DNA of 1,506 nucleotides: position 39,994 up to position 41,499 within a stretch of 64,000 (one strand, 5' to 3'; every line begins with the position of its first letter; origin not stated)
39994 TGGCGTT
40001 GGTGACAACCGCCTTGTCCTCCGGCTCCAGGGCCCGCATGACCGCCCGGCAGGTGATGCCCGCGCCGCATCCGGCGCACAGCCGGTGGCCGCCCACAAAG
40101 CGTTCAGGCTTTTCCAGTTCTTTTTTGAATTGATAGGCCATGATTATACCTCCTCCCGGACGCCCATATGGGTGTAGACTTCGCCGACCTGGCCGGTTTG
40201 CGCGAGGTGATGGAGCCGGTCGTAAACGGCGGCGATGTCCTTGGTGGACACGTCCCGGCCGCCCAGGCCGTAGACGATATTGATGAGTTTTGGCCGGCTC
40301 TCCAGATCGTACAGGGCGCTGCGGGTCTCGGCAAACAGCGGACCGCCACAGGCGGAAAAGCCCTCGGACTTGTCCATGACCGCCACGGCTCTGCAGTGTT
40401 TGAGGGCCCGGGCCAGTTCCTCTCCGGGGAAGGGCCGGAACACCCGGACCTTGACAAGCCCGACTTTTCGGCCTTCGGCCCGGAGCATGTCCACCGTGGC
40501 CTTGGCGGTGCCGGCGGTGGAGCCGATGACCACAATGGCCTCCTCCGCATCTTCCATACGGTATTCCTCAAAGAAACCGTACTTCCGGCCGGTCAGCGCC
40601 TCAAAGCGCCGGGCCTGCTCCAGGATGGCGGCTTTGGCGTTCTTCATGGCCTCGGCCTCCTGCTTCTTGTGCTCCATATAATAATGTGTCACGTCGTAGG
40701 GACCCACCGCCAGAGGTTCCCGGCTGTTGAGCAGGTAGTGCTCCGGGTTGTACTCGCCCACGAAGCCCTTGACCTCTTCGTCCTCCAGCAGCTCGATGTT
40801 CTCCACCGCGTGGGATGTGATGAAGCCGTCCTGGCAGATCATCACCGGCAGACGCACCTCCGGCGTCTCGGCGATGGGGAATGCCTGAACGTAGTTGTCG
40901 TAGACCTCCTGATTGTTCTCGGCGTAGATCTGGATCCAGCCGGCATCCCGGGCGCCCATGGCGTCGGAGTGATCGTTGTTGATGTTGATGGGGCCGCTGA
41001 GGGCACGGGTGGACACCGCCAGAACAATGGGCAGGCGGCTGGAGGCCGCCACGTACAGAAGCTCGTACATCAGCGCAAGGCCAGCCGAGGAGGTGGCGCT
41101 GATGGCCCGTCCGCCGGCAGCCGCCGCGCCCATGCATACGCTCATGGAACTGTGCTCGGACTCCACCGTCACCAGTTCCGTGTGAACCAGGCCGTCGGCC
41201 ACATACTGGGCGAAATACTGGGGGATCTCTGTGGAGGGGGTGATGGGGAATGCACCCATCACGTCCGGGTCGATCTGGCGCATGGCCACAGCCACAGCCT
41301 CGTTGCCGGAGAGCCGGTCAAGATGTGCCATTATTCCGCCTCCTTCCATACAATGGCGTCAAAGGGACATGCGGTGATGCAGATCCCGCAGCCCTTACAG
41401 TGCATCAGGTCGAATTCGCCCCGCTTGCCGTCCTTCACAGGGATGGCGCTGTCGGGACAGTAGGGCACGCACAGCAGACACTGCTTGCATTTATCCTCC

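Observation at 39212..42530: Isoleucine-specific T-box riboswitch controlling a four-subunit 2-oxoacid:ferredoxin oxidoreductase operon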

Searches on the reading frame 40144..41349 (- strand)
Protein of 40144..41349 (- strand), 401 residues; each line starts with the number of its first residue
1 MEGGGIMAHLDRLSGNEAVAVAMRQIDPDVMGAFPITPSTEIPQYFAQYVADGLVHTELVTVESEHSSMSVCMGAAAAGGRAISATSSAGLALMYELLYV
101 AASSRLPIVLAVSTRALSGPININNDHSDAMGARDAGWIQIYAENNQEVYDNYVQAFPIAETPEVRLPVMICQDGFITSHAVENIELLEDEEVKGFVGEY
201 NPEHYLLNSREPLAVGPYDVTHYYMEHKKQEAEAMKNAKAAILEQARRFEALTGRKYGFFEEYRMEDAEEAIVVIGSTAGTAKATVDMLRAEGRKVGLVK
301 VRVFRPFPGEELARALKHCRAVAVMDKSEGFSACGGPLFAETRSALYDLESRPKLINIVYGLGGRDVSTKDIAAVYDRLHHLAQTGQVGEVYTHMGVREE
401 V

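Call 11: search_protein_families(library=ncbifam, proteins=[window:40144-41349:-], max_evalue=0.00001)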
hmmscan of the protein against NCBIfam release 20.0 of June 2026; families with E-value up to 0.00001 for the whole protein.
window:40144-41349:- (401 aa): 13 families
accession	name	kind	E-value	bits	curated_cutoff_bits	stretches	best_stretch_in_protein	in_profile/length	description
NF040682.1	PorA_Arch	equivalog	1.7e-144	481.5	550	1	13-397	6-385/387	pyruvate synthase subunit PorA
NF007201.0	PRK09622.1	equivalog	3e-124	415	590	1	13-390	13-389/405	2-oxoacid:ferredoxin oxidoreductase subunit alpha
NF006233.0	PRK08367.1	equivalog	7.4e-115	384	625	1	13-400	7-392/394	pyruvate ferredoxin oxidoreductase subunit alpha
NF045764.1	PhenlGlyoxDHPadG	equivalog_domain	3.9e-96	322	700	1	14-384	6-384/398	NADH-dependent phenylglyoxylate dehydrogenase subunit alpha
NF006232.0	PRK08366.1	equivalog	4.4e-96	321.9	646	1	13-389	10-384/394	2-ketoisovalerate ferredoxin oxidoreductase subunit alpha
NF045791.1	OxalOxredalpha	equivalog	3.8e-85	286.3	500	1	9-389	3-385/395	oxalate oxidoreductase subunit alpha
TIGR02176.1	pyruv_ox_red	equivalog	4.3e-61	207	911.35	1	13-381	4-380/1167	pyruvate:ferredoxin (flavodoxin) oxidoreductase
NF005507.0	PRK07119.1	subfamily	1.3e-37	129.4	399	1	14-330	8-309/352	3-methyl-2-oxobutanoate dehydrogenase subunit VorB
NF006412.0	PRK08659.1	equivalog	3e-37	128.7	411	1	11-326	6-333/378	2-oxoacid:acceptor oxidoreductase subunit alpha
TIGR03710.1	OAFO_sf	subfamily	2.9e-29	102.1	482.75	1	13-328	196-523/561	2-oxoacid:acceptor oxidoreductase subunit alpha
NF007206.0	PRK09627.1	equivalog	2.4e-24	86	579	1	14-327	7-334/375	2-oxoglutarate synthase subunit alpha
NF041170.1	Oxoac_fdxalpha_Archa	equivalog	1.6e-17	63.1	800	1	13-322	238-575/636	2-oxoacid:ferredoxin oxidoreductase subunit alpha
TIGR03336.1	IOR_alpha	equivalog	3e-10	39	650.9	1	13-329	5-289/595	indolepyruvate ferredoxin oxidoreductase subunit alpha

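Call 12: search_protein_families(library=pfam, proteins=[window:40144-41349:-], max_evalue=0.0001)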
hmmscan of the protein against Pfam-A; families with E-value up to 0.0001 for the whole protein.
window:40144-41349:- (401 aa): 2 families
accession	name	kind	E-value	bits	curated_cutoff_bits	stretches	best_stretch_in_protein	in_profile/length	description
PF01855.24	POR_N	-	2.1e-71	240.8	27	1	22-243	2-227/231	Pyruvate flavodoxin/ferredoxin oxidoreductase, thiamine diP-bdg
PF17147.9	PFOR_II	-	1.5e-29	102.8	27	1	268-372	1-102/102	Pyruvate:ferredoxin oxidoreductase core domain II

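Call 16: find_homologous_proteins(query=window:40144-41349:-, max_evalue=1e-30)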
Query window:40144-41349:- (401 aa): 8000 proteins with E <= 1e-30 among 8000 candidates; the best 120 are listed.
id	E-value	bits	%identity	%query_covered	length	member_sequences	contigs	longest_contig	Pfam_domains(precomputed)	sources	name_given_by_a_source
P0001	5.8e-239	810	91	98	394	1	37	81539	PF01855.25,PF17147.10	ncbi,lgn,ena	-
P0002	1.3e-238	809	92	98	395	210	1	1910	PF01855.25,PF17147.10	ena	-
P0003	2.8e-238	808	90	98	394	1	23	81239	PF01855.25,PF17147.10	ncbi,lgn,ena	-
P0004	7.5e-238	807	90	98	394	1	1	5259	PF01855.25,PF17147.10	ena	-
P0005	1.5e-237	806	90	98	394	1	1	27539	PF01855.25,PF17147.10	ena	-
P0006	5.7e-234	794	89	98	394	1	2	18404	PF01855.25,PF17147.10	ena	-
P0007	1.3e-233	793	90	98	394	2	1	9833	PF01855.25,PF17147.10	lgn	-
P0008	2.3e-232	789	90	98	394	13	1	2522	PF01855.25,PF17147.10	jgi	jgi:pyruvate ferredoxin oxidoreductase alpha subunit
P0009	5.0e-232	787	89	98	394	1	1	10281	PF01855.25,PF17147.10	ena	-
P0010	8.5e-232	787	89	98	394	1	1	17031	PF01855.25,PF17147.10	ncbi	-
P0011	2.0e-230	782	89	98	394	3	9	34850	PF01855.25,PF17147.10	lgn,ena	-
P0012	2.4e-229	779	89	98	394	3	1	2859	PF01855.25,PF17147.10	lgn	-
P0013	1.0e-228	777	89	98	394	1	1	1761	PF01855.25,PF17147.10,PF02780.26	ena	-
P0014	2.4e-228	775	87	98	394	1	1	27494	PF01855.25,PF17147.10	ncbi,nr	ncbi:MAG: pyruvate ferredoxin oxidoreductase [Oscillospiraceae bacterium]|nr:pyruvate ferredoxin oxi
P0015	9.2e-228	773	88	98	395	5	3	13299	PF01855.25,PF17147.10,PF02780.26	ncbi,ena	-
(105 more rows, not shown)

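Call 17: find_related_loci(query=window:40144-41349:-, collection=genome_contigs, flank=7000)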
Query window:40144-41349:- (401 aa) in genome_contigs; peptide patterns used: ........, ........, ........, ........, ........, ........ (x = any residue, [..] = any of these).
599 stretches matched a pattern (row limit reached: there are more); 544 encode a relative of the query (tblastn E <= 1e-3); the best 80 are kept; 80 distinct loci.
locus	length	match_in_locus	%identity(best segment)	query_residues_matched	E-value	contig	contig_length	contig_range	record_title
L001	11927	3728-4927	90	1-400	0e+0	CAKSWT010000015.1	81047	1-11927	MAG: uncultured Oscillospiraceae bacterium isolate REFINED_METABAT215_TOP10_CONTIGS_1500_ASSEMBLY_K77_MERGED__Hadza_PheC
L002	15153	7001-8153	97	1-401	0e+0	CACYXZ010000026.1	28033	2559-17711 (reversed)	MAG: Ruminococcaceae bacterium isolate RUG12379 genome assembly, contig: RUG12379_asm_26, whole genome shotgun sequence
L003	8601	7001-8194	87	2-399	0e+0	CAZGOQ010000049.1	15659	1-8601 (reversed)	MAG TPA_asm: uncultured Oscillospiraceae bacterium isolate SRP222994_co1_141 genome assembly, contig: NODE_7870_length_1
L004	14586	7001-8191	87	3-399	0e+0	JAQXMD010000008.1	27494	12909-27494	MAG: Oscillospiraceae bacterium isolate SUG1319 k141_3570311, whole genome shotgun sequence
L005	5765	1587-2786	87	1-400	0e+0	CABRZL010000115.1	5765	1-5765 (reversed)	MAG TPA_asm: uncultured Clostridiales bacterium isolate MGYG-HGUT-02067 genome assembly, contig: GUT_GENOME125765_115, w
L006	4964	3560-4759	87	1-400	0e+0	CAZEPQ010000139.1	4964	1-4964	MAG TPA_asm: uncultured Oscillospiraceae bacterium isolate SRP315200_co1_945 genome assembly, contig: NODE_42952_length_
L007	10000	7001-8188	87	3-400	0e+0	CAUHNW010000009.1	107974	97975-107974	MAG TPA_asm: uncultured Oscillospiraceae bacterium isolate SRR16280072_bin.27_MetaWRAP_v1.3_MAG genome assembly, contig:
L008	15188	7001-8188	88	3-400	0e+0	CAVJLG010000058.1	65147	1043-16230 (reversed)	Barnesiella intestinihominis isolate H07681-L1_cleanbin_000011 genome assembly, contig: Spades_H07681-L1_contig_204, who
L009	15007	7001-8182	88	7-400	0e+0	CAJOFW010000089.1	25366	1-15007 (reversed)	uncultured Oscillospiraceae bacterium isolate Red_deer_3_mag_173 genome assembly, contig: scaffold_21865, whole genome s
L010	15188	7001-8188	87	3-400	0e+0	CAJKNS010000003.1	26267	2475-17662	MAG TPA_asm: uncultured Clostridiales bacterium isolate ERR321553-bin.17 genome assembly, contig: NODE_851_length_26267_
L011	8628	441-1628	86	3-400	0e+0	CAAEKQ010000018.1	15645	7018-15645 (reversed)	MAG TPA_asm: uncultured Oscillospiraceae bacterium, isolate HGM12964, WGS project CAAEKQ010000000 data, contig: ERS53720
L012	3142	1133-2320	85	3-400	0e+0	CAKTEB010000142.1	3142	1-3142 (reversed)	MAG: uncultured Oscillospiraceae bacterium isolate REFINED_METABAT215_TOP10_CONTIGS_1500_ASSEMBLY_K77_MERGED__Hadza_PheC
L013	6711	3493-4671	79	7-399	0e+0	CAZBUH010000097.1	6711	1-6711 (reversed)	MAG TPA_asm: uncultured Oscillospiraceae bacterium isolate SRP222994_co1_345 genome assembly, contig: NODE_23058_length_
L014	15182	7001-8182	78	6-399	0e+0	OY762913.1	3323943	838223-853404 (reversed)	MAG: Oscillospiraceae bacterium isolate 33866201-8703-4db9-b41f-97b337deec86 genome assembly, chromosome: 1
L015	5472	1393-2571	76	7-399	0e+0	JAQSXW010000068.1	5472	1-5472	MAG: Evtepia sp. isolate L_E1_T20_A_bin.47 scaffold_27962, whole genome shotgun sequence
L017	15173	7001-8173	75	7-399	0e+0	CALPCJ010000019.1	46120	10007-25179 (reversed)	Senimuribacter sp. DSM 106208 isolate Eubacteriaceae_gen_nov1_DSM106208 genome assembly, contig: NODE_19_length_46120_co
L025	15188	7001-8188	72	3-398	0e+0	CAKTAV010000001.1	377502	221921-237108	MAG: uncultured Butyricicoccus sp. isolate REFINED_METABAT215_TOP10_CONTIGS_1500_ASSEMBLY_K77_MERGED__Hadza_PheChl_Fiber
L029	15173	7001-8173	72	7-399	0e+0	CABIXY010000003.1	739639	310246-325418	Eubacteriaceae bacterium isolate MGYG-HGUT-00063 genome assembly, contig: .14207_7_28.3, whole genome shotgun sequence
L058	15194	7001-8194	72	2-399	0e+0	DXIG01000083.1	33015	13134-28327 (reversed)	MAG TPA_asm: Candidatus Butyricicoccus stercorigallinarum isolate ChiHecec2B26-12929 ChiHecec2B26__C309822_L33015_SAMN08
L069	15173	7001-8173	71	7-399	0e+0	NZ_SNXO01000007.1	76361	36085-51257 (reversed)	Aminicella lysinilytica strain DSM 28287 Ga0310519_107, whole genome shotgun sequence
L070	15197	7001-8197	68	1-399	0e+0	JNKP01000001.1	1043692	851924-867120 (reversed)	Lachnospiraceae bacterium P6A3 T516DRAFT_scaffold00001.1_C, whole genome shotgun sequence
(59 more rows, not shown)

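Call 27: search_solved_structures(query=window:40144-41349:-, max_evalue=1e-10)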
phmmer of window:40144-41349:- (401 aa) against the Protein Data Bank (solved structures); distinct sequences matched with E-value up to 1e-10: 8.
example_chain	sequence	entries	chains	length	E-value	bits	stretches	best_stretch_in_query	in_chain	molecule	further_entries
9bt4_B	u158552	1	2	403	1.5e-88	300.5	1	13-390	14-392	Pyruvate:Ferredoxin Oxidoreductase, subunit alpha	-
5c4i_A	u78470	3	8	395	1.8e-69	237.7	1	10-390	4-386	Oxalate oxidoreductase subunit alpha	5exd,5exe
7plm_A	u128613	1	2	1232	5.9e-41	143.8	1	15-380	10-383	Pyruvate:ferredoxin oxidoreductase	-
6cin_A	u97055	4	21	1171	6.2e-41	143.8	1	13-380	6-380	PYRUVATE-FERREDOXIN OXIDOREDUCTASE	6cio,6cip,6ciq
1b0p_A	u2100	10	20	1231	6.3e-41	143.7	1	15-380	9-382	PROTEIN (PYRUVATE-FERREDOXIN OXIDOREDUCTASE) | Pyruvate-Ferredoxin Oxidoreductase | PYRUVATE FERREDOXIN OXIDOREDUCTASE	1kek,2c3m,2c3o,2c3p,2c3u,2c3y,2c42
1yd7_A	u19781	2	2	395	1.1e-19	73.8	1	11-318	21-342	2-keto acid:ferredoxin oxidoreductase subunit alpha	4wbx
6n2n_A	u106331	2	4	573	2.9e-15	59.3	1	13-324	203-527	Pyruvate flavodoxin/ferredoxin oxidoreductase domain protein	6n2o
8ys5_A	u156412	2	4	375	1e-12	50.9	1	14-324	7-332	2-oxoglutarate synthase subunit alpha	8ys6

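Call 42: search_solved_structures(query=window:40144-41349:-, max_evalue=1e-30, show_alignments=5)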
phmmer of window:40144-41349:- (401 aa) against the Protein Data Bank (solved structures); distinct sequences matched with E-value up to 1e-30: 5.
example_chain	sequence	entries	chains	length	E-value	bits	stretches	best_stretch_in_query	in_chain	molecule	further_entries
9bt4_B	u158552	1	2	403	1.5e-88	300.5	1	13-390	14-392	Pyruvate:Ferredoxin Oxidoreductase, subunit alpha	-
5c4i_A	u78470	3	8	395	1.8e-69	237.7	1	10-390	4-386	Oxalate oxidoreductase subunit alpha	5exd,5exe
7plm_A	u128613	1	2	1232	5.9e-41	143.8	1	15-380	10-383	Pyruvate:ferredoxin oxidoreductase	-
6cin_A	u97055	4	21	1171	6.2e-41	143.8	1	13-380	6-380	PYRUVATE-FERREDOXIN OXIDOREDUCTASE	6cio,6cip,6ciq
1b0p_A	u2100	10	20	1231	6.3e-41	143.7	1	15-380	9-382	PROTEIN (PYRUVATE-FERREDOXIN OXIDOREDUCTASE) | Pyruvate-Ferredoxin Oxidoreductase | PYRUVATE FERREDOXIN OXIDOREDUCTASE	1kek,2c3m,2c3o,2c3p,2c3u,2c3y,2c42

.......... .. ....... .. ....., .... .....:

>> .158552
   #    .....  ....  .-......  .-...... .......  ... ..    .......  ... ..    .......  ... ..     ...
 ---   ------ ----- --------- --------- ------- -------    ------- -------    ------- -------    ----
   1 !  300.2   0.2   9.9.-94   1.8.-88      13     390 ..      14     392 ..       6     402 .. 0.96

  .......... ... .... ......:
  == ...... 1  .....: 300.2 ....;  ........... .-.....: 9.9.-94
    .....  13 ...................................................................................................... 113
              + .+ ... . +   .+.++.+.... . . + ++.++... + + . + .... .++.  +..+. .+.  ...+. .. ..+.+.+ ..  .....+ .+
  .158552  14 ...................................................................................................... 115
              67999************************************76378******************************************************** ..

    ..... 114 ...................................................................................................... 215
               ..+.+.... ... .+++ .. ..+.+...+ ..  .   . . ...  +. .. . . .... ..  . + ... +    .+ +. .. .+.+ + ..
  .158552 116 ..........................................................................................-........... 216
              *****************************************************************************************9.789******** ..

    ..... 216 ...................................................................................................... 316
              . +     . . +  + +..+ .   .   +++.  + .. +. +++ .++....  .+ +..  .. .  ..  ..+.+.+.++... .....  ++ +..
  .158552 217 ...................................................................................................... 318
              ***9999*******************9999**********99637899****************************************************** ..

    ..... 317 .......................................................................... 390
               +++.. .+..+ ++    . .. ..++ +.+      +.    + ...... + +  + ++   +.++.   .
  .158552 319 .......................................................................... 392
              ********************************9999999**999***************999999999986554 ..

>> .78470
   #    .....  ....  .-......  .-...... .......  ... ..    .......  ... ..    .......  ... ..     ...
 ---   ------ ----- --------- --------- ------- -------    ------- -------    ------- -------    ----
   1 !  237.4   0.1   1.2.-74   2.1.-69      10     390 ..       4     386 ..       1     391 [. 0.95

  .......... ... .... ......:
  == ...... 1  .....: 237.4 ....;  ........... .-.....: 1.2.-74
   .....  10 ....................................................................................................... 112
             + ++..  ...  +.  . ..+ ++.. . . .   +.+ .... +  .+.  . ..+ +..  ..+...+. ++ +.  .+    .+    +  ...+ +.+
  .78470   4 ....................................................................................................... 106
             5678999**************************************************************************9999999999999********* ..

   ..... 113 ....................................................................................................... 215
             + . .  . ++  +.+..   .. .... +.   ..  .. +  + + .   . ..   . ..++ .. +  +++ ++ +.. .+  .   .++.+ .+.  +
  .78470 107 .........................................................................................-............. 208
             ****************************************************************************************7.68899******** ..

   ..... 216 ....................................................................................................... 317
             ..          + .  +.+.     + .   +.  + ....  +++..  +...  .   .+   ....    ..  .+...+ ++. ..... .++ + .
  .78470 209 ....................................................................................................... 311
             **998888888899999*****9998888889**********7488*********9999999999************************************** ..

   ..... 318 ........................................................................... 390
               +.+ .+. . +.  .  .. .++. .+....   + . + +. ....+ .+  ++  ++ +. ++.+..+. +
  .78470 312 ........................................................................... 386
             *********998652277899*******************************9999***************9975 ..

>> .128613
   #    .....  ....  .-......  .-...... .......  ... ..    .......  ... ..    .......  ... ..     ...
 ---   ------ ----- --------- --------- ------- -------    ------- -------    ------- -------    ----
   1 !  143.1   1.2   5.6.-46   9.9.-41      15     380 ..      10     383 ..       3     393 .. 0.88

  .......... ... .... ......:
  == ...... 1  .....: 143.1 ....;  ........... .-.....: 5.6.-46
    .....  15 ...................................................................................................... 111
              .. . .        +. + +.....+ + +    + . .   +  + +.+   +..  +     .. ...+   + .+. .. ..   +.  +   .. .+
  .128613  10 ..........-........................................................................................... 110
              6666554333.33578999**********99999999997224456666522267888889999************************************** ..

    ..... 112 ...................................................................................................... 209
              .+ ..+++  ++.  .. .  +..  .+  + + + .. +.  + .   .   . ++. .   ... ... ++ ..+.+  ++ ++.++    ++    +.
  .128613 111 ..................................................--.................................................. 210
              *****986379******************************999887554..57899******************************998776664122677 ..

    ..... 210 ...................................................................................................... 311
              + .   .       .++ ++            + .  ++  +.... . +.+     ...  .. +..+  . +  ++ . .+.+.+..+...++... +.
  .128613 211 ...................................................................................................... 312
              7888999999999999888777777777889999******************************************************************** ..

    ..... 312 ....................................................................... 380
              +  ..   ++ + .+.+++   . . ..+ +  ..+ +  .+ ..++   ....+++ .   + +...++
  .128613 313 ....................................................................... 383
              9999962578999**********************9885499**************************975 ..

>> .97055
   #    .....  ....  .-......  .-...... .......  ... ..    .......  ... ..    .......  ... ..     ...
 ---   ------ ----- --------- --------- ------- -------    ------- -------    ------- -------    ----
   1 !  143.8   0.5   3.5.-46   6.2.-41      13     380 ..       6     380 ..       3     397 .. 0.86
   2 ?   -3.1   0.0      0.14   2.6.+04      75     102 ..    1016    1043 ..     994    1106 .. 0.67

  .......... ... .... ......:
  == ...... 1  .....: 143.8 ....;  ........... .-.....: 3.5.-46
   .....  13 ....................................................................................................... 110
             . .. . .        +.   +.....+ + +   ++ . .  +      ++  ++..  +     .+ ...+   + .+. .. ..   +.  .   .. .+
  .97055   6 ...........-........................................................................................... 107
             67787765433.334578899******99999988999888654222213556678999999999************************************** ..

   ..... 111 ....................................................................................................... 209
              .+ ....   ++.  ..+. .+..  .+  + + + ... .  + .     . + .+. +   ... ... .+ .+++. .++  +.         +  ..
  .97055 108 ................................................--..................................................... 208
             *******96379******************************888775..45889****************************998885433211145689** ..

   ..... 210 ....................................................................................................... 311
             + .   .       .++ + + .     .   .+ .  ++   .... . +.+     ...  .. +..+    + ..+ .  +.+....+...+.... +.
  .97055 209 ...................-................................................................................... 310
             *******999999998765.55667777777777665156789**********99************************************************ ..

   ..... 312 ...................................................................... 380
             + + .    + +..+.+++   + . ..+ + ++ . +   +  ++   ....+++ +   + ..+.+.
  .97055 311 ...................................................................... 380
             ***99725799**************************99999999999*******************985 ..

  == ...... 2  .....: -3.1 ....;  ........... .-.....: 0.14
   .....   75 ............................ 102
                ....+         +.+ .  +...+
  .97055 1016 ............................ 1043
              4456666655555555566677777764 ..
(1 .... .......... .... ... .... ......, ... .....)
